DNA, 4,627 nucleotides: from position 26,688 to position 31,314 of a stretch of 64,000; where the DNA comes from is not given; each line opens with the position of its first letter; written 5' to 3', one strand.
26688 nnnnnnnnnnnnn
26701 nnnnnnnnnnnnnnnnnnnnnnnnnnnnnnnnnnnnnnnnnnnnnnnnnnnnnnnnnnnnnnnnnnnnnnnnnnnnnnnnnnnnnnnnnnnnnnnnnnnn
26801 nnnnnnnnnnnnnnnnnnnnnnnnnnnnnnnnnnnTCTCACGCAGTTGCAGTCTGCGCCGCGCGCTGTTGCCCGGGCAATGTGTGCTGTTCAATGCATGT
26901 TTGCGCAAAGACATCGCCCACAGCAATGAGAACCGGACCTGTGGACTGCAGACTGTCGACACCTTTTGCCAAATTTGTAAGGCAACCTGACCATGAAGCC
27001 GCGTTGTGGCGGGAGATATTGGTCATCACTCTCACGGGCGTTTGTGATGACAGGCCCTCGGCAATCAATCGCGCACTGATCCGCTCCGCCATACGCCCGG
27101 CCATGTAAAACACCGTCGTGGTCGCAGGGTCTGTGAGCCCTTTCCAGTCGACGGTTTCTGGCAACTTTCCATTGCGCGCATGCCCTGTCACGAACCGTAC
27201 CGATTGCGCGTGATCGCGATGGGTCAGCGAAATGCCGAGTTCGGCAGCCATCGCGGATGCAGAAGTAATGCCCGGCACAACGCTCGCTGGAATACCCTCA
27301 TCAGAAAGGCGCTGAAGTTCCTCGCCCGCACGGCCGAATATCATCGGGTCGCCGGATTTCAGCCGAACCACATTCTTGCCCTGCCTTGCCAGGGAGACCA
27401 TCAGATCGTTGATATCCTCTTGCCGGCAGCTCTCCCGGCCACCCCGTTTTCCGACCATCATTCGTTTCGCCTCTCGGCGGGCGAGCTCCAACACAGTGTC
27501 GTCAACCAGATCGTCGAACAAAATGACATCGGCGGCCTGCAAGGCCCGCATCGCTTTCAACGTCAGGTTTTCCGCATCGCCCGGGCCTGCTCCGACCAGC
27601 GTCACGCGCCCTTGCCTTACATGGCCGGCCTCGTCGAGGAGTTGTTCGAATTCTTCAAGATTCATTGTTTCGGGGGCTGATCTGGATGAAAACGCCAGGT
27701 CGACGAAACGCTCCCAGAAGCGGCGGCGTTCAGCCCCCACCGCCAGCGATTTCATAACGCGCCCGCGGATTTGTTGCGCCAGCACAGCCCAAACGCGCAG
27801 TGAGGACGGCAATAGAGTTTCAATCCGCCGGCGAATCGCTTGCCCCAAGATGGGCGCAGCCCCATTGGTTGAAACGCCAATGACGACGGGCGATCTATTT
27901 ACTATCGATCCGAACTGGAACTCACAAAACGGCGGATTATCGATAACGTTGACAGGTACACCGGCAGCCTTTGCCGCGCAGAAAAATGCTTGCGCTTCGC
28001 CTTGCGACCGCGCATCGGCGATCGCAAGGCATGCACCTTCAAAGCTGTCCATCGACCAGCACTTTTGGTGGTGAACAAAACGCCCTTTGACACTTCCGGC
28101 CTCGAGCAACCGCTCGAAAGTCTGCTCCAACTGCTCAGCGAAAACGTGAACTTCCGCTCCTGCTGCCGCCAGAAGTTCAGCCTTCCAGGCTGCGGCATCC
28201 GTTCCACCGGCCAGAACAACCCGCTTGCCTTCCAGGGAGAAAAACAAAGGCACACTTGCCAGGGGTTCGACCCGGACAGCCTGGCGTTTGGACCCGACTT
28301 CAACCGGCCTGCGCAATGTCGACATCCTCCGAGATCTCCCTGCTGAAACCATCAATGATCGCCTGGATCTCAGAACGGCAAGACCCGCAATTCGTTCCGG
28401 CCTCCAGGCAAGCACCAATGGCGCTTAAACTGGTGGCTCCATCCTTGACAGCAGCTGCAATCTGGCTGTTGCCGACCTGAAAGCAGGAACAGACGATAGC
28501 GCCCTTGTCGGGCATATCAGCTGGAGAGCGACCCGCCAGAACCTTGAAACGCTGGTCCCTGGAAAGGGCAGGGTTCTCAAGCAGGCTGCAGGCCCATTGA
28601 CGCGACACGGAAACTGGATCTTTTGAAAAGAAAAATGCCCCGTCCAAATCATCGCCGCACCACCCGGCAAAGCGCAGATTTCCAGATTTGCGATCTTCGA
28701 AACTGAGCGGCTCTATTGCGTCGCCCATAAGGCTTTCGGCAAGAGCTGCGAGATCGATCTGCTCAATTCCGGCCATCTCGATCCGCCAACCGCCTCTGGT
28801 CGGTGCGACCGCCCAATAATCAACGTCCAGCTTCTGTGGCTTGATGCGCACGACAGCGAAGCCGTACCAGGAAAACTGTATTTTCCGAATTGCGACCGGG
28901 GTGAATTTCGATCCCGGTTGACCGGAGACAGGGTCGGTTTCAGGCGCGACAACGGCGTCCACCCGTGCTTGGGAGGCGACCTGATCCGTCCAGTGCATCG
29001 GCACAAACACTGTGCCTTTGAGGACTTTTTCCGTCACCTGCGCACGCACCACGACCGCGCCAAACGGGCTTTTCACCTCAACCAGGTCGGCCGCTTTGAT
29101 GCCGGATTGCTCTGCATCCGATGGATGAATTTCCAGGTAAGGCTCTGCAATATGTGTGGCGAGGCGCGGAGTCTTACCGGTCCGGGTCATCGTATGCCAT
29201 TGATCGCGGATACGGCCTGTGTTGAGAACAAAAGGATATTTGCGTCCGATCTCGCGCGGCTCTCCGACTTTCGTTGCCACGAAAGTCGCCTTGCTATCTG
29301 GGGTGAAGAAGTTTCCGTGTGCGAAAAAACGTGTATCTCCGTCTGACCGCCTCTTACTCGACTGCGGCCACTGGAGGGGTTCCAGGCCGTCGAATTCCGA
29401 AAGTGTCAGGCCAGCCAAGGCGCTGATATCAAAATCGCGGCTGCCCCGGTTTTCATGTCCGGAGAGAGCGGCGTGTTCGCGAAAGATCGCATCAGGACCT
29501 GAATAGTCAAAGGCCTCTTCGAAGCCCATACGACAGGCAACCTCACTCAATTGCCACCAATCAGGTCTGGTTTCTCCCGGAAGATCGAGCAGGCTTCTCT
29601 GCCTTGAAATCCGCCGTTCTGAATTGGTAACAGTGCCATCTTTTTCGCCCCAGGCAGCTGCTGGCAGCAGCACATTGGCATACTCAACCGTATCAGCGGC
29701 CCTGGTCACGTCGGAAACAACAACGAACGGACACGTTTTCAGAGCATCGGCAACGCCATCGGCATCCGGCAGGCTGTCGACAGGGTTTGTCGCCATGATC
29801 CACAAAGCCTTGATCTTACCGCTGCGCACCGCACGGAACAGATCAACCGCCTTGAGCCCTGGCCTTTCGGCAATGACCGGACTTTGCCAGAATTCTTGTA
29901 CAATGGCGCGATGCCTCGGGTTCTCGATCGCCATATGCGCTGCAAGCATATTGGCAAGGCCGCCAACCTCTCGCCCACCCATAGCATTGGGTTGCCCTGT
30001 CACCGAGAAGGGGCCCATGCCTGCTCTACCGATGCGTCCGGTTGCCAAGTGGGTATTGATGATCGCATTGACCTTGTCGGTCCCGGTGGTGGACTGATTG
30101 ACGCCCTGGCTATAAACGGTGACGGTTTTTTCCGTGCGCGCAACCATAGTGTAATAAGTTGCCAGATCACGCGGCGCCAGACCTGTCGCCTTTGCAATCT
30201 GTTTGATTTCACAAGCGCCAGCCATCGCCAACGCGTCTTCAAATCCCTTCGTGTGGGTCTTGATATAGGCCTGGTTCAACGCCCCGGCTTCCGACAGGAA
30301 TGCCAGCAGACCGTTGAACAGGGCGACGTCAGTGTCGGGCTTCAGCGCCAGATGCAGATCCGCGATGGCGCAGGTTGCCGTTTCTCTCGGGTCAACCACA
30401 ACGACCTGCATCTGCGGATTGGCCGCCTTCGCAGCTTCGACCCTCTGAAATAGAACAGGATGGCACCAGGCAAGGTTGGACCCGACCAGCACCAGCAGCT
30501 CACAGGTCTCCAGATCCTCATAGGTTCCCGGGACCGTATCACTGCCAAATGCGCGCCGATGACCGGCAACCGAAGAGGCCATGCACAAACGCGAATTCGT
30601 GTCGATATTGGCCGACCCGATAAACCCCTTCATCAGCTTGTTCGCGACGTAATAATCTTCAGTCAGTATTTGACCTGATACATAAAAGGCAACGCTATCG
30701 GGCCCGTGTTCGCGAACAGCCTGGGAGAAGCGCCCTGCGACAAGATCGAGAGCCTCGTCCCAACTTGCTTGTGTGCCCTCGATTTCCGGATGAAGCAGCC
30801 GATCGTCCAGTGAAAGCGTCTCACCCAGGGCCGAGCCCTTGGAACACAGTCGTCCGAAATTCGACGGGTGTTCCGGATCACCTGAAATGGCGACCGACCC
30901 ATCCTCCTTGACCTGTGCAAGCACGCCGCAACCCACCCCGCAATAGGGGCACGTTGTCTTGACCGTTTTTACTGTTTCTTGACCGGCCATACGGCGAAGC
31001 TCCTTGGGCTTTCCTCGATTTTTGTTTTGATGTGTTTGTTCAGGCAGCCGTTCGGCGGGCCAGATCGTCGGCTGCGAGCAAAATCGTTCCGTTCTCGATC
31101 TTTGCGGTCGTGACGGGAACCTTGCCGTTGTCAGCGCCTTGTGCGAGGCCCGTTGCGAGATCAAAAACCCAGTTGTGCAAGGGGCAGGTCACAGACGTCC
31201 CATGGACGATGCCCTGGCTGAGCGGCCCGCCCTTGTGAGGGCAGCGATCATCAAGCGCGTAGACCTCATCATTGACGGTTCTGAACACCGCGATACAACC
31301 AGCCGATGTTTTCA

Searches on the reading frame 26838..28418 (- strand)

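Call 7: search_protein_families(library=ncbifam, proteins=[window:26838-28418:-], max_evalue=1e-10)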
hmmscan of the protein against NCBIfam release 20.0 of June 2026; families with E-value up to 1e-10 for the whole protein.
window:26838-28418:- (526 aa): 15 families
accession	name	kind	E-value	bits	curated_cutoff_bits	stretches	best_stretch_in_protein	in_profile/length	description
NF007922.1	PRK10637.1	equivalog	3.1e-164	547.2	400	1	56-504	2-449/450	siroheme synthase CysG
NF004790.0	PRK06136.1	subfamily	4.9e-85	285.1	198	1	269-507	3-240/250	uroporphyrinogen-III C-methyltransferase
TIGR01469.1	cobA_cysG_Cterm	equivalog_domain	2.3e-80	269.8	185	1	270-505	1-235/238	uroporphyrinogen-III C-methyltransferase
TIGR01470.1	cysG_Nterm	subfamily_domain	4.7e-63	212.6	62.3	1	57-246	2-187/205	siroheme synthase, N-terminal domain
NF005524.0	PRK07168.1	equivalog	4.5e-45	154.1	603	1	270-505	3-236/474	uroporphyrin-III C-methyltransferase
TIGR01465.1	cobM_cbiF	equivalog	8.4e-43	146.4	259.65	1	272-511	1-234/247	precorrin-4 C(11)-methyltransferase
NF012017.0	PRK15473.1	equivalog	1e-30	107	408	1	271-505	9-237/257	cobalt-precorrin-4 methyltransferase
NF005222.0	PRK06718.1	equivalog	1.1e-17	64.2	204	1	56-240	3-182/203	NAD(P)-binding protein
TIGR01467.1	cobI_cbiL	equivalog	9.2e-17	61.2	163.25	1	270-417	1-158/230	precorrin-2 C(20)-methyltransferase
TIGR02467.1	CbiE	equivalog_domain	2.1e-16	60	92.9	1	274-485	1-193/204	precorrin-6y C5,15-methyltransferase (decarboxylating) subunit CbiE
NF004647.0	PRK05990.1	equivalog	1.7e-15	57.1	271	0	342-412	96-163/245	precorrin-2 C(20)-methyltransferase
TIGR01466.1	cobJ_cbiH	equivalog_domain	4e-15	56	246.35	1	273-400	2-124/239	precorrin-3B C(17)-methyltransferase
NF004423.0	PRK05765.1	equivalog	4e-13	49.5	332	1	269-399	2-127/247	precorrin-3B C(17)-methyltransferase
NF012022.0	PRK15478.1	equivalog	4.2e-12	46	425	1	273-481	3-206/241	precorrin-3B C(17)-methyltransferase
NF004457.0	PRK05787.1-5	equivalog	6.9e-12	45.1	302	1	269-488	27-232/252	cobalt-precorrin-7 (C(5))-methyltransferase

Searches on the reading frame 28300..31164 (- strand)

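Call 7: search_protein_families(library=ncbifam, proteins=[window:28300-31164:-], max_evalue=1e-10)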
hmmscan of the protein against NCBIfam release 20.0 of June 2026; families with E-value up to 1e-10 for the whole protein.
window:28300-31164:- (954 aa): 23 families
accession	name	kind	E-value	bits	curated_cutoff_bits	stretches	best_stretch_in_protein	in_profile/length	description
TIGR01591.1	Fdh-alpha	equivalog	7.5e-148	493.6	666.25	1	70-759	1-672/672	formate dehydrogenase subunit alpha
NF047855.1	AssmNtatRedNasC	equivalog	2e-139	466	1100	1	61-760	14-707/708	assimilatory nitrate reductase catalytic subunit NasC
NF041323.1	Nitr_red_NasA_Halo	equivalog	6.4e-118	395.1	1000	1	75-757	3-670/673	assimilatory nitrate reductase NasA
NF010055.0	PRK13532.1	equivalog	9.9e-116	387.9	904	3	60-306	35-292/830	nitrate reductase catalytic subunit NapA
TIGR01706.1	NAPA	equivalog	6.3e-111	372.1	930.55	3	62-309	35-294/830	periplasmic nitrate reductase subunit alpha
TIGR01701.1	Fdhalpha-like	subfamily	4.1e-56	190.6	582.15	1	132-704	115-689/744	FdhF/YdeP family oxidoreductase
TIGR01553.1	formate-DH-alph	equivalog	1.1e-49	169.1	814.2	1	65-307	42-306/1009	formate dehydrogenase-N subunit alpha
TIGR02693.1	arsenite_ox_L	equivalog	2.1e-49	168.3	359.05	1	120-732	113-782/806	arsenate reductase (azurin) large subunit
NF041513.1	formate_DH_Act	exception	1.2e-48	165.7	1400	1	62-306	37-296/1067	formate dehydrogenase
NF012032.0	PRK15488.1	equivalog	2.9e-44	151.2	694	1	63-730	39-721/759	thiosulfate reductase PhsA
TIGR02166.1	dmsA_ynfE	subfamily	2.7e-33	115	777.7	1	66-311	43-305/794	DMSO/selenate family reductase complex A subunit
NF005895.0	PRK07860.1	equivalog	2.2e-28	98.8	802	1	395-552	510-664/811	NADH-quinone oxidoreductase subunit G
TIGR00509.1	bisC_fam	subfamily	5.9e-25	87.6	1017.55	1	132-553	73-517/772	molybdopterin guanine dinucleotide-containing S/N-oxide reductase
TIGR03479.1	DMSO_red_II_alp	subfamily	2.2e-24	85.6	984.75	0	631-745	768-882/913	molybdopterin-dependent oxidoreductase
TIGR01973.1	NuoG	equivalog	2.9e-24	85.8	470.05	1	66-540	213-604/606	NADH-quinone oxidoreductase subunit NuoG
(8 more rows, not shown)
